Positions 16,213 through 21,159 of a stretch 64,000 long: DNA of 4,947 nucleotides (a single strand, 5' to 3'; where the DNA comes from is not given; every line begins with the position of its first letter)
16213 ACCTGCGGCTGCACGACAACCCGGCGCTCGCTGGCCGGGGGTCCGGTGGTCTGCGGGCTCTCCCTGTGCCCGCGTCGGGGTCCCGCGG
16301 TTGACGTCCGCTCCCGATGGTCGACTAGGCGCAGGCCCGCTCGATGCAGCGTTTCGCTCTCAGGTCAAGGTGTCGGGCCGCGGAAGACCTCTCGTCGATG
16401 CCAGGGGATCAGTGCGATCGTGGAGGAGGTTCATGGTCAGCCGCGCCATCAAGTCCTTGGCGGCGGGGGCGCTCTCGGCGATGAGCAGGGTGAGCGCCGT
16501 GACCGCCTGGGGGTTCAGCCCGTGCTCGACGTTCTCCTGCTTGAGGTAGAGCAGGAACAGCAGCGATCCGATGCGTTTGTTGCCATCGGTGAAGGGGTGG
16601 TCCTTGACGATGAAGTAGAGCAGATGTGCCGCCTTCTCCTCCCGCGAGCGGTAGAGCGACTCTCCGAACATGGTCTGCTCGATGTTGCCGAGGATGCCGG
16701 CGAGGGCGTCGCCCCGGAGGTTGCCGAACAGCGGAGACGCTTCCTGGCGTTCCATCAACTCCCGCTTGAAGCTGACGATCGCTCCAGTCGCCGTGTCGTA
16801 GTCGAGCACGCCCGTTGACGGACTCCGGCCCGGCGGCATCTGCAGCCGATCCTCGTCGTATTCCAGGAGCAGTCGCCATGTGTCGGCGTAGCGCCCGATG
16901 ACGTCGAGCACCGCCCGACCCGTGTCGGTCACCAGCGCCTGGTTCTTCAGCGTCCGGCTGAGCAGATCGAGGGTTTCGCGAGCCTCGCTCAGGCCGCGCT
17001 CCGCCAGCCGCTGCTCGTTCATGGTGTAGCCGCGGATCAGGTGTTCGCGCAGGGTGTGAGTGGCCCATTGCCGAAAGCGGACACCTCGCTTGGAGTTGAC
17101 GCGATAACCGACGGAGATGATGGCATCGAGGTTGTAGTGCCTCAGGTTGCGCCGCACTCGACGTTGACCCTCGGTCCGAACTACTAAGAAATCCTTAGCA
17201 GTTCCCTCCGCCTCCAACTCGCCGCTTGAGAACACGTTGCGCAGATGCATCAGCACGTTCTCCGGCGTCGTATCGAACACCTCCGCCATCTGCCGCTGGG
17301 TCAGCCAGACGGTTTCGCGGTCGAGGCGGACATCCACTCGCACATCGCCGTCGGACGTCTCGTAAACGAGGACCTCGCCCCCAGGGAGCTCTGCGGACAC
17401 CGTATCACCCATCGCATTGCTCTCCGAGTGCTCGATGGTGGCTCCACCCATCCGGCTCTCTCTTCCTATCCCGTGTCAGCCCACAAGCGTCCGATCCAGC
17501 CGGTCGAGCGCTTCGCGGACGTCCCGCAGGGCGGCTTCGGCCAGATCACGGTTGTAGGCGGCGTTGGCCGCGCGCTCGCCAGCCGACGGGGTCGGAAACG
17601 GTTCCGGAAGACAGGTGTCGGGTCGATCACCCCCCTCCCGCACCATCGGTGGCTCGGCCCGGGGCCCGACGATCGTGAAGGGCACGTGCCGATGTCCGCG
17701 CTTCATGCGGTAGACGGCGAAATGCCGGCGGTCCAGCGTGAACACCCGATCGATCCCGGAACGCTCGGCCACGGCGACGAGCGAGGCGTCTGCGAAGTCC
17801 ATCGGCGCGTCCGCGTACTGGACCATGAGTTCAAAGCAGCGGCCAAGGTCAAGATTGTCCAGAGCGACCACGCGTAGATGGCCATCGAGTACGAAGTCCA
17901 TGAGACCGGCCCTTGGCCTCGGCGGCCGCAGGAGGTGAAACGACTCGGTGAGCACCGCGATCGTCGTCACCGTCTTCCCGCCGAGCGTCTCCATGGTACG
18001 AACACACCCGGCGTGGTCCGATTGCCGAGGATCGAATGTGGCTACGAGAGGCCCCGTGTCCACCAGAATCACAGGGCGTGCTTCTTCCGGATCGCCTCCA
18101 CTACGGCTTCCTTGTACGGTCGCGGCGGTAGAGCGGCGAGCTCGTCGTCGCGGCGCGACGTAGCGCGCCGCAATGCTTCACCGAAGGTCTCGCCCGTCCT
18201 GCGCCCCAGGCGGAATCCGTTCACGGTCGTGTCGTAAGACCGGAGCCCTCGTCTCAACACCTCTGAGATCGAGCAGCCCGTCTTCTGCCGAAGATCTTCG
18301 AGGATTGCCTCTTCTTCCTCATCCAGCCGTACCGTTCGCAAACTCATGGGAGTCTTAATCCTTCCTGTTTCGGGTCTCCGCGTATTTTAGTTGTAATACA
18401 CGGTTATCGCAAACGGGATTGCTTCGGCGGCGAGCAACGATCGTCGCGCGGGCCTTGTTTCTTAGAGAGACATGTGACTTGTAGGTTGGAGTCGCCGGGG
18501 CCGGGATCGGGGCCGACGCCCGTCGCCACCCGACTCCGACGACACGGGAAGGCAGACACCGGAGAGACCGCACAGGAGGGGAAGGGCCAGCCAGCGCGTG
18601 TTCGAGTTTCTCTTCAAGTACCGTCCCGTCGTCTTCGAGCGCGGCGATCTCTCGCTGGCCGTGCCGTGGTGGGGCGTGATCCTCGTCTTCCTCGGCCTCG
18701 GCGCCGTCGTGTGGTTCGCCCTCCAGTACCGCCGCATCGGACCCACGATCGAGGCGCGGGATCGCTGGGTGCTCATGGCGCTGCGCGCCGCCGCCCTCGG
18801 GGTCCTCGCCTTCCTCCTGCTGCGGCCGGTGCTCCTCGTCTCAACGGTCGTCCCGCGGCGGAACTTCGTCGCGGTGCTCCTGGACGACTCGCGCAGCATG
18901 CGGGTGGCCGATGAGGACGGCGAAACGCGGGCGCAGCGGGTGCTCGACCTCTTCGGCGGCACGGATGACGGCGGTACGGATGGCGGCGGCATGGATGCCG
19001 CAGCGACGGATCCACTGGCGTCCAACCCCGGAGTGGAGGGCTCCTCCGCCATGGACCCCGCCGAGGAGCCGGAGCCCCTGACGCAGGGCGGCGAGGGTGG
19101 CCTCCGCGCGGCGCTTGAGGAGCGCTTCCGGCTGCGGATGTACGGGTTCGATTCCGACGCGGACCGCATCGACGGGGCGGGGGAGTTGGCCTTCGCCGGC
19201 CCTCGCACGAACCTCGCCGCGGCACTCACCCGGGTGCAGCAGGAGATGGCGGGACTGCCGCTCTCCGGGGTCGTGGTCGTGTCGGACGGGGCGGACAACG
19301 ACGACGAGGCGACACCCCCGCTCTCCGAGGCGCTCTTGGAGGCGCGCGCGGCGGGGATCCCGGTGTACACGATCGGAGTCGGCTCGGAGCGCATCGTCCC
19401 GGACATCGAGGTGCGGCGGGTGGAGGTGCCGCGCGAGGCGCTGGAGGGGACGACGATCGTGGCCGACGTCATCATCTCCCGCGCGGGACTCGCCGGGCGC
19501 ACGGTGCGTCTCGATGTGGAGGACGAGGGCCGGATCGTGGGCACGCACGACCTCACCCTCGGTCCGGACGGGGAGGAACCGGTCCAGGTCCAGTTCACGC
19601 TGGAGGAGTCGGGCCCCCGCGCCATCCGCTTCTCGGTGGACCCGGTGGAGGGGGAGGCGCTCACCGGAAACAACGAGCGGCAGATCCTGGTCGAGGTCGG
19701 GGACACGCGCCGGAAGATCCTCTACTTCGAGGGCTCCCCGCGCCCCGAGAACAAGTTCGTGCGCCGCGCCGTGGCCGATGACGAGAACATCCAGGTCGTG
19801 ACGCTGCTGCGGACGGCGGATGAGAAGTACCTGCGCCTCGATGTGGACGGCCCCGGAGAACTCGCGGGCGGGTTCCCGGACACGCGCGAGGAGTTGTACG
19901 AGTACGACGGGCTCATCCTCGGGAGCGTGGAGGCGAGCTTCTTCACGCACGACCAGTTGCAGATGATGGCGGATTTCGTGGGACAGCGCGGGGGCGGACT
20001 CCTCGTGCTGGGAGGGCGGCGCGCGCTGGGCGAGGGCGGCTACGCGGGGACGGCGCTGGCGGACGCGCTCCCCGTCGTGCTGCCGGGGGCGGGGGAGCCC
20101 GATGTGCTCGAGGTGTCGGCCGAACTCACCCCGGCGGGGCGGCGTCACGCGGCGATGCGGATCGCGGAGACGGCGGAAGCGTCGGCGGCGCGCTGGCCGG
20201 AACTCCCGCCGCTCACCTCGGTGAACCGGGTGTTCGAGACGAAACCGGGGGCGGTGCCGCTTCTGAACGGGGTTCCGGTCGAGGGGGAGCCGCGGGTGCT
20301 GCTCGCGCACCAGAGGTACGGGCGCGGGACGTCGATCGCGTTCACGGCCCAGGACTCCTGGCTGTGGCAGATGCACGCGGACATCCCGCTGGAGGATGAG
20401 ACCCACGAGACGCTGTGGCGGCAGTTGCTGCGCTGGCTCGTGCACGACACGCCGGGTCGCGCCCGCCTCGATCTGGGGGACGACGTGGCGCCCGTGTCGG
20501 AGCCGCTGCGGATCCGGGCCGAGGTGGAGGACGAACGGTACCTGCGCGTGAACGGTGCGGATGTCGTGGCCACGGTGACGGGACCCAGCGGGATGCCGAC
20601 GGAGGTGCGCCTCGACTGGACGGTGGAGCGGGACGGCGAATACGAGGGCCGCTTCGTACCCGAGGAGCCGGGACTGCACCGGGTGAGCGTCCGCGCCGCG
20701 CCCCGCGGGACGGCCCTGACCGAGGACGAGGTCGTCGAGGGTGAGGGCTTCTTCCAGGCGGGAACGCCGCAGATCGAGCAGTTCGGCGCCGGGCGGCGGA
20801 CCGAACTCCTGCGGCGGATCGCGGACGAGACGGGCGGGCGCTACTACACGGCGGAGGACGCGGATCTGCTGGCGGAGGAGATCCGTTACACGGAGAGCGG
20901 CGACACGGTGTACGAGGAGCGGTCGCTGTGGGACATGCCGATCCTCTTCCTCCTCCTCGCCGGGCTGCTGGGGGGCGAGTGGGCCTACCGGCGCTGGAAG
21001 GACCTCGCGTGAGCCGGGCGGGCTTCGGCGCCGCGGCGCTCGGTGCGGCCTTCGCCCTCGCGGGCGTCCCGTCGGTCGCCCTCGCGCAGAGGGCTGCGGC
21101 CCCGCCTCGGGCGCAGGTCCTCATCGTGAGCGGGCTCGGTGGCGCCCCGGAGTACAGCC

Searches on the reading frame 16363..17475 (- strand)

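Call 26: search_protein_families(library=pfam, proteins=[window:16363-17475:-], max_evalue=0.0001)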
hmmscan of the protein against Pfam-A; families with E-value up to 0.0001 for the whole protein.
window:16363-17475:- (371 aa): 2 families
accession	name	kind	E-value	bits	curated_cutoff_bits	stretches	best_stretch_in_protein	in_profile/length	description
PF13310.11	Virulence_RhuM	-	1.1e-25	90.9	33.7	1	92-160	2-70/252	Virulence protein RhuM family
PF02661.23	Fic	-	5.3e-11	43.6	24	1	233-311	7-93/93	Fic/DOC family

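Call 36: search_protein_families(library=padloc, proteins=[window:16363-17475:-], max_evalue=0.001)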
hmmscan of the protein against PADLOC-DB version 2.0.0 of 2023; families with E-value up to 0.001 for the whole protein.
window:16363-17475:- (371 aa): 40 families (the best 25 are shown)
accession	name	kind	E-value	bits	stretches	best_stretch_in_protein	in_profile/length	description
PDLC04964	PDC-S23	-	4.8e-120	398.7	1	34-351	5-327/331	-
PDLC04965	PDC-S23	-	7.4e-118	391.7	1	34-353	6-325/327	-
PDLC04963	PDC-S23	-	4.4e-102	339.7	1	34-353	3-309/312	-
PDLC04854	PDC-S05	-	7.6e-77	255.7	1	34-237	5-206/212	-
PDLC04848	PDC-S05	-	1.8e-73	245.7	2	34-249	4-216/291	-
PDLC04872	PDC-S05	-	2e-58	194.5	1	34-176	6-147/152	-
PDLC04876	PDC-S05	-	5.3e-55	183.8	1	32-177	7-152/174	-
PDLC04852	PDC-S05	-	4.9e-52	175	1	29-162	7-140/346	-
PDLC04851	PDC-S05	-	1.4e-51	173.6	1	33-164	10-141/342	-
PDLC04853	PDC-S05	-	2.4e-51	172.9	1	33-161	6-134/336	-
PDLC04858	PDC-S05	-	8e-48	159.7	1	34-161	6-130/138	-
PDLC04870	PDC-S05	-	2.4e-47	159.1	1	33-162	9-135/214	-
PDLC04879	PDC-S05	-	3.3e-47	159.3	1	33-157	5-127/285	-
PDLC04874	PDC-S05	-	9e-45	150.2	1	34-165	7-132/165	-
PDLC04868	PDC-S05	-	2.1e-44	149.9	1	34-159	7-132/335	-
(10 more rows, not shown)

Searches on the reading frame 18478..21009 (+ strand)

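Call 26: search_protein_families(library=pfam, proteins=[window:18478-21009:+], max_evalue=0.0001)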
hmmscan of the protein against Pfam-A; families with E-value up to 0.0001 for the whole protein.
window:18478-21009:+ (844 aa): 1 family
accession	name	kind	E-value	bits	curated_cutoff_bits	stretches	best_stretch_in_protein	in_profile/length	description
PF07090.17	GATase1_like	-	6.9e-08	32.8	27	1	465-655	56-246/247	Putative glutamine amidotransferase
